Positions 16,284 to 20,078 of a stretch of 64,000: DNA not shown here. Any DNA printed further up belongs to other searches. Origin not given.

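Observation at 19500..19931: ZorD-like helicase carries a C-terminal Mrr-type PD-(D/E)xK nuclease module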

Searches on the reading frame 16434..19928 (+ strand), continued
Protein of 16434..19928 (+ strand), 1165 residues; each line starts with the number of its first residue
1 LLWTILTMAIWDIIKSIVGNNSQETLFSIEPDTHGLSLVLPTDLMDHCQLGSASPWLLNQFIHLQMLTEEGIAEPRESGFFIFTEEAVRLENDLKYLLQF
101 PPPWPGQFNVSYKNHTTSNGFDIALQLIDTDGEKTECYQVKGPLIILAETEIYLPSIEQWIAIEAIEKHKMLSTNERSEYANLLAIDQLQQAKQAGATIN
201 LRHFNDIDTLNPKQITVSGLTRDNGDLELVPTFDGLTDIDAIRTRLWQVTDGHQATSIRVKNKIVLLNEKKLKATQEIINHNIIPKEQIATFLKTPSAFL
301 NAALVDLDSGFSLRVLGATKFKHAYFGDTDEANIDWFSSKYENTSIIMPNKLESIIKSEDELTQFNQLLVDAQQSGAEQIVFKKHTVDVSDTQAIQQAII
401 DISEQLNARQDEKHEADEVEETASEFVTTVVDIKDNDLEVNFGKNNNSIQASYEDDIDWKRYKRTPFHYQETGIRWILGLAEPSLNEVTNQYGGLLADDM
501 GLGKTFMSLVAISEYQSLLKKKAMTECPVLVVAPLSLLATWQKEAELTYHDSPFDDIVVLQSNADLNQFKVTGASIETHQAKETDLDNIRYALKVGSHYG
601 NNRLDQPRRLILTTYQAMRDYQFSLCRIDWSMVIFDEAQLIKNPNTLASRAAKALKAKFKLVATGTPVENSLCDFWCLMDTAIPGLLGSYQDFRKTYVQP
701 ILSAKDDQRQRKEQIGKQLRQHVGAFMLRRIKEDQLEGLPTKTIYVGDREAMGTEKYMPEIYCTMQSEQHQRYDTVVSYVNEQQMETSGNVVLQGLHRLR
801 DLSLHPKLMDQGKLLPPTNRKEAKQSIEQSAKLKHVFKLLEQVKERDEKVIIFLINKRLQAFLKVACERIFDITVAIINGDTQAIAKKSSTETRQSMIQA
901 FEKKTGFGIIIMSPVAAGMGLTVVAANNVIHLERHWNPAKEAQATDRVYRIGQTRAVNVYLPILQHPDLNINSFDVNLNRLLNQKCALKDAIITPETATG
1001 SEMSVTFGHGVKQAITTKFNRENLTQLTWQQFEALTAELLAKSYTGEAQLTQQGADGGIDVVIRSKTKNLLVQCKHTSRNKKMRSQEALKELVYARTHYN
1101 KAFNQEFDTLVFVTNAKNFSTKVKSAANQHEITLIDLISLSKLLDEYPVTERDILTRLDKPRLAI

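Call 39: search_protein_families(library=ncbifam, proteins=[window:16434-19928:+], max_evalue=0.001)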
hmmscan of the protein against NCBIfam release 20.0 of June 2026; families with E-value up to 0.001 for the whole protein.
window:16434-19928:+ (1165 aa): 5 families
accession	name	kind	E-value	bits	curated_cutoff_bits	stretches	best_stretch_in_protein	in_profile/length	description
NF041790.1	anti-phage_ZorD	equivalog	2.3e-109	366.9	1500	1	311-962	428-1035/1035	type I Zorya anti-phage system protein ZorD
NF058637.1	helic_SCO1167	equivalog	1.3e-68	231.9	1200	2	604-1003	557-920/932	SCO1167/SCO6262 family helicase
NF053675.1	pilus_reg_Snf2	equivalog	1.8e-43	148.8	1100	2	602-961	671-982/1029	pilus expression-regulating Snf2 family helicase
NF042964.1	phospholipD_antiphage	equivalog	1.1e-12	47.1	1100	2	495-545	253-297/895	phospholipase D-like domain-containing anti-phage protein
NF038318.1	DISARM_DrmD_b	equivalog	5.8e-11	41.3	950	1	494-727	50-249/868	DISARM system SNF2-like helicase DrmD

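Call 41: search_dna_similar(query=window:16455-19928:+, collection=plasmids, mode=protein, max_rows=40, max_evalue=1e-30)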
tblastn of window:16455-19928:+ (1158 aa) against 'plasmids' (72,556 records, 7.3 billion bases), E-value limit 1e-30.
Records with a match: 154; places in all: 157; records where one place covers at least 80% of the query: 2.
Best place of each record, by identity: <60% 154.
By first word of the organism name: Streptomyces 25; Klebsiella 23; Sinorhizobium 12; Pseudoalteromonas 11; Nostoc 8; Cupriavidus 7; Azospirillum 6; Aeromonas 5; Pseudomonas 3; Persicobacter 3; and 40 more.
By predicted mobility (MOB-suite, as given by PLSDB): non-mobilizable 92; conjugative 34; mobilizable 28.
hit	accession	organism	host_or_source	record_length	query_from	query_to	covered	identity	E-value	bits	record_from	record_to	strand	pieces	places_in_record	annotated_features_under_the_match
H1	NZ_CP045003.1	Pseudomonas aeruginosa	Homo sapiens,single cell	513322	1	1001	86%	42.4%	0e+0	730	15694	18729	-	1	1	DEAD/DEAH box helicase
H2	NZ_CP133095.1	Pseudomonas aeruginosa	Homo sapiens,pus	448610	1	1001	86%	42.4%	0e+0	730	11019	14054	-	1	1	DEAD/DEAH box helicase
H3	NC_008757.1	Polaromonas naphthalenivorans CJ2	-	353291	462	1147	59%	33.4%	3e-67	257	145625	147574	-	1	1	SNF2-related protein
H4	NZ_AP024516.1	Nitrosospira sp. NRS527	Oryza sativa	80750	462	1119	57%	33.1%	3e-66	254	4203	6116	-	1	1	SNF2-related protein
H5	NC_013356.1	Zymomonas mobilis subsp. mobilis NCIMB 11163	-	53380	259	997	64%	29.0%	2e-55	220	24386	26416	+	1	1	DEAD/DEAH box helicase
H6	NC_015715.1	Zymomonas mobilis subsp. pomaceae ATCC 29192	sick cider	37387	259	997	64%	28.4%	2e-54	216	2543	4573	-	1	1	DEAD/DEAH box helicase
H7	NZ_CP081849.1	Polymorphobacter megasporae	Megaspora,lichen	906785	461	981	45%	36.3%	7e-61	237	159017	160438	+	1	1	DEAD/DEAH box helicase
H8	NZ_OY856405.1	Klebsiella pneumoniae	Homo sapiens,human urine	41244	462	962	43%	37.6%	2e-60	235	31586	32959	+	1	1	zorD: type I Zorya anti-phage system protein ZorD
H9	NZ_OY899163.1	Klebsiella pneumoniae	Homo sapiens,human abdominal fluid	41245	462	962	43%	37.6%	2e-60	235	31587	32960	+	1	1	zorD: type I Zorya anti-phage system protein ZorD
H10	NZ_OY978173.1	Klebsiella pneumoniae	Homo sapiens,human urine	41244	462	962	43%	37.6%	2e-60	235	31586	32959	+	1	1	zorD: type I Zorya anti-phage system protein ZorD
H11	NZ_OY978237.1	Klebsiella pneumoniae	Homo sapiens,human blood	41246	462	962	43%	37.6%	2e-60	235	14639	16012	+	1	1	zorD: type I Zorya anti-phage system protein ZorD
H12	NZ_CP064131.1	Klebsiella pneumoniae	Aratinga solstitialis,feces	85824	462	962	43%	37.6%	2e-60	235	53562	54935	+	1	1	zorD: type I Zorya anti-phage system protein ZorD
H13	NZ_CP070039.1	Klebsiella pneumoniae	Homo sapiens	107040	462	962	43%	37.6%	2e-60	235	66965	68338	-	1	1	zorD: type I Zorya anti-phage system protein ZorD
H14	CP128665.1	Klebsiella pneumoniae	Homo sapiens,urine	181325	462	962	43%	37.6%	2e-60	235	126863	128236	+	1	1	zorD: type I Zorya anti-phage system protein ZorD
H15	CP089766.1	Klebsiella pneumoniae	Homo sapiens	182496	462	962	43%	37.6%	2e-60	235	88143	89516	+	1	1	DEAD/DEAH box helicase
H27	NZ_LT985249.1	Escherichia coli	-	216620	462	962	43%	37.6%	2e-60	235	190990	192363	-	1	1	zorD: type I Zorya anti-phage system protein ZorD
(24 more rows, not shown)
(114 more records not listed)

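Call 42: get_annotated_region(hit=H27, flank=7000)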
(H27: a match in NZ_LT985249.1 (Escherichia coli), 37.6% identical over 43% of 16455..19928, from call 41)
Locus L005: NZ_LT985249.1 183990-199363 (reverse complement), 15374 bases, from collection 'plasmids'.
description: Escherichia coli strain 195 plasmid RCS46_p, complete sequence
organism: Escherichia coli (NCBI taxid 562)
taxonomy: Bacteria; Pseudomonadota; Gammaproteobacteria; Enterobacterales; Enterobacteriaceae; Escherichia; Escherichia coli
host: -; source: -; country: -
typing (MOB-suite, as given by PLSDB): conjugative; replicon IncC,IncR; relaxase MOBH,MOBH; mating-pair formation MPF_F
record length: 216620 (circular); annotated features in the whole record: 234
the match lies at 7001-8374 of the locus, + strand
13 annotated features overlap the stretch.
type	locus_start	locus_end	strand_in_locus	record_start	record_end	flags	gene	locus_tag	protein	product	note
CDS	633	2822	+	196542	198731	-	zorA1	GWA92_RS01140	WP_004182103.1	type I Zorya anti-phage system protein ZorA1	-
CDS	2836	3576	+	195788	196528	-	zorB1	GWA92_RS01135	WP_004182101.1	type I Zorya anti-phage system protein ZorB1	GO:0051607 - defense response to virus [Evidence IEA]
CDS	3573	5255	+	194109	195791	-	zorC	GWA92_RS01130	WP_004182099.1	type I Zorya anti-phage system protein ZorC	GO:0051607 - defense response to virus [Evidence IEA]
CDS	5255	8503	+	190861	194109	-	zorD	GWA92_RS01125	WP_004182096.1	type I Zorya anti-phage system protein ZorD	GO:0051607 - defense response to virus [Evidence IEA]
CDS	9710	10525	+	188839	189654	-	-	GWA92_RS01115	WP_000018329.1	aminoglycoside O-phosphotransferase APH(3')-Ia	-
predicted_resistance_gene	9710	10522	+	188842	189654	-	aph(3')-Ia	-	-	aminoglycoside O-phosphotransferase APH(3')-Ia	predicted by amrfinderplus; class AMINOGLYCOSIDE; identity 100.0%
CDS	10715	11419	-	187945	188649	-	-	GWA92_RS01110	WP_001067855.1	IS6-like element IS26 family transposase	GO:0006313 - DNA transposition [Evidence IEA]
CDS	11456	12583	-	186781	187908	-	-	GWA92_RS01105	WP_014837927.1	DUF3883 domain-containing protein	-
CDS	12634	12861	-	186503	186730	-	-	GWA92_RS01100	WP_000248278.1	hypothetical protein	-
CDS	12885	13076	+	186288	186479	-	-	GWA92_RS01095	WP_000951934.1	hypothetical protein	-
CDS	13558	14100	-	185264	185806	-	-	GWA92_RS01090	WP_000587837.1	AAA family ATPase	-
predicted_resistance_gene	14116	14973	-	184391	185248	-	aac(3)-IId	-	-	aminoglycoside N-acetyltransferase AAC(3)-IId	predicted by amrfinderplus; class AMINOGLYCOSIDE; identity 100.0%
CDS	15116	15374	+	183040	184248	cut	-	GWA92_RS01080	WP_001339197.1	IS4-like element ISVsa5 family transposase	GO:0006313 - DNA transposition [Evidence IEA]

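Call 43: get_annotated_region(hit=H3, flank=7000)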
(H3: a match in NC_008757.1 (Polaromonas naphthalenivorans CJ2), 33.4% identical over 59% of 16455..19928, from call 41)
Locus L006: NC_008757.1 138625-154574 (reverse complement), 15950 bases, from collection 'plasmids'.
description: Polaromonas naphthalenivorans CJ2 plasmid pPNAP01, complete sequence
organism: Polaromonas naphthalenivorans CJ2 (NCBI taxid 365044)
taxonomy: Bacteria; Pseudomonadota; Betaproteobacteria; Burkholderiales; Comamonadaceae; Polaromonas; Polaromonas naphthalenivorans; Polaromonas naphthalenivorans CJ2
host: -; source: -; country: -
typing (MOB-suite, as given by PLSDB): conjugative; replicon IncP; relaxase MOBH; mating-pair formation MPF_T
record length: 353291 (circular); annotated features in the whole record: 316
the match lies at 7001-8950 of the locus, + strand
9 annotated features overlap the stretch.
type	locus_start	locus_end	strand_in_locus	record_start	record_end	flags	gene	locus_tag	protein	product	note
CDS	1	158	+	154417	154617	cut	-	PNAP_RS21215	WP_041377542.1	hypothetical protein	-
CDS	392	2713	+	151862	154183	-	zorA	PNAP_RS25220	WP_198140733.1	anti-phage ZorAB system protein ZorA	-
CDS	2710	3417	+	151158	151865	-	-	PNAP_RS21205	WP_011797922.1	OmpA family protein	-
CDS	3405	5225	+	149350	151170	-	-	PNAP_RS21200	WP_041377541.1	EH signature domain-containing protein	-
CDS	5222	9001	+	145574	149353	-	-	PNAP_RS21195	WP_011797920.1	SNF2-related protein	-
CDS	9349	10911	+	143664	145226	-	-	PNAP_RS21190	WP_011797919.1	hypothetical protein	-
CDS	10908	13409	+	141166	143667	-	-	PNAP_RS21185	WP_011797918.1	hypothetical protein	-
CDS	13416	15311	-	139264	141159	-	-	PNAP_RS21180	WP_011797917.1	hypothetical protein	-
CDS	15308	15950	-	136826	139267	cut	-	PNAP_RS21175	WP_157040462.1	AAA family ATPase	-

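Call 44: search_protein_families(library=pfam, proteins=[L005:5255-8500:+, L006:5222-8998:+, P0065, P0095, P0069, P0039, P0029, P0091], max_evalue=0.01)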
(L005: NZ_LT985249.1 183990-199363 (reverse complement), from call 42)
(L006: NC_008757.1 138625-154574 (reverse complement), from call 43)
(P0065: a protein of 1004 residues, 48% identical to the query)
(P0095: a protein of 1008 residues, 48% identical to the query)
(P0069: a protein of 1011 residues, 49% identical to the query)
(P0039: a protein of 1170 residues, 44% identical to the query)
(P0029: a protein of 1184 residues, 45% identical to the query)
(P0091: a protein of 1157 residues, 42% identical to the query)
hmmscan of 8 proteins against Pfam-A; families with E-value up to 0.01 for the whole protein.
L005:5255-8500:+ (1082 aa): 4 families
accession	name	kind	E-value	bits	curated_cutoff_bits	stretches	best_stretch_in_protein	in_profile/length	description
PF00176.29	SNF2-rel_dom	-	1.8e-58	198.4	24.9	1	583-890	1-289/290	SNF2-related domain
PF00271.37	Helicase_C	-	1e-16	61.6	23.5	1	904-1023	2-110/110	Helicase conserved C-terminal domain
PF04851.21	ResIII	-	4.7e-06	27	22.5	1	578-762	2-163/164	Type III restriction enzyme, res subunit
PF00270.35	DEAD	-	0.0011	19.2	26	0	604-738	16-132/167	DEAD/DEAH box helicase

L006:5222-8998:+ (1259 aa): 5 families
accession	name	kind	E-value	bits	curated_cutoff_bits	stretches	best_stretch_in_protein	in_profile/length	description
PF00176.29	SNF2-rel_dom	-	7e-57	193.2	24.9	1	594-901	1-288/290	SNF2-related domain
PF00271.37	Helicase_C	-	1.2e-14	54.9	23.5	1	924-1041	3-110/110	Helicase conserved C-terminal domain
PF04471.18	Mrr_cat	-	2e-09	38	21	1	1116-1233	3-115/115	Restriction endonuclease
PF04851.21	ResIII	-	1.4e-06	28.8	22.5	1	593-774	6-163/164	Type III restriction enzyme, res subunit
PF00270.35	DEAD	-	1.1e-05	25.7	26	1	613-750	13-132/167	DEAD/DEAH box helicase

P0065 (1004 aa): 3 families
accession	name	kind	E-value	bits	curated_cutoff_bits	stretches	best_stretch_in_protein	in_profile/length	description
PF00176.29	SNF2-rel_dom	-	3.3e-44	151.6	24.9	1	460-741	1-233/290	SNF2-related domain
PF00271.37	Helicase_C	-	1.6e-11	44.9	23.5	1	836-950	8-110/110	Helicase conserved C-terminal domain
PF04851.21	ResIII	-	1.4e-06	28.8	22.5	1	457-663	4-162/164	Type III restriction enzyme, res subunit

P0095 (1008 aa): 3 families
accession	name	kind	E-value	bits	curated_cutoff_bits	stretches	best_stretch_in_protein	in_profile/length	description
PF00176.29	SNF2-rel_dom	-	1.3e-43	149.6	24.9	1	464-806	1-289/290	SNF2-related domain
PF00271.37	Helicase_C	-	2.5e-13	50.7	23.5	1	831-953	2-110/110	Helicase conserved C-terminal domain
PF04851.21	ResIII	-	8.5e-05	23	22.5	1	463-664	6-163/164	Type III restriction enzyme, res subunit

P0069 (1011 aa): 3 families
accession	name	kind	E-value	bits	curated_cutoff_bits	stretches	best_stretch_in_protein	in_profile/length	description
PF00176.29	SNF2-rel_dom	-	1.6e-44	152.6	24.9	1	457-807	1-289/290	SNF2-related domain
PF00271.37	Helicase_C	-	3.4e-13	50.2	23.5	1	835-952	5-110/110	Helicase conserved C-terminal domain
PF04851.21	ResIII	-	2.9e-07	31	22.5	1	455-665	5-163/164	Type III restriction enzyme, res subunit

P0039 (1170 aa): 3 families
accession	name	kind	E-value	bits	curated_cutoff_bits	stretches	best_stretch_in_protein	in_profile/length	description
PF00176.29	SNF2-rel_dom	-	2.7e-41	142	24.9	1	463-742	1-235/290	SNF2-related domain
PF00271.37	Helicase_C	-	2.6e-10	40.9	23.5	1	834-947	6-110/110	Helicase conserved C-terminal domain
PF04851.21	ResIII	-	1.6e-06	28.6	22.5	1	461-664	5-163/164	Type III restriction enzyme, res subunit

P0029 (1184 aa): 4 families
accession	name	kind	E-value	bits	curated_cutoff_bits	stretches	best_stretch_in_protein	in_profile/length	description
PF00176.29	SNF2-rel_dom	-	3.9e-46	157.9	24.9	1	471-760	1-233/290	SNF2-related domain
PF00271.37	Helicase_C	-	6.9e-12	46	23.5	1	851-973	2-110/110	Helicase conserved C-terminal domain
PF04851.21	ResIII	-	1.4e-10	41.8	22.5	1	467-684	3-163/164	Type III restriction enzyme, res subunit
PF04471.18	Mrr_cat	-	5.7e-05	23.6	21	1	1048-1161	4-114/115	Restriction endonuclease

P0091 (1157 aa): 4 families
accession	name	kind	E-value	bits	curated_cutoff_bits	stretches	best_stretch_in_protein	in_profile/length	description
PF00176.29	SNF2-rel_dom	-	9.6e-48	163.2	24.9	1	461-793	1-289/290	SNF2-related domain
PF00271.37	Helicase_C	-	3.6e-12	46.9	23.5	1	818-938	2-110/110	Helicase conserved C-terminal domain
PF04471.18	Mrr_cat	-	0.00025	21.6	21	1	1015-1125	2-107/115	Restriction endonuclease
PF11496.14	HDA2-3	-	0.0022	17.6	27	1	775-843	47-120/278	Class II histone deacetylase complex subunits 2 and 3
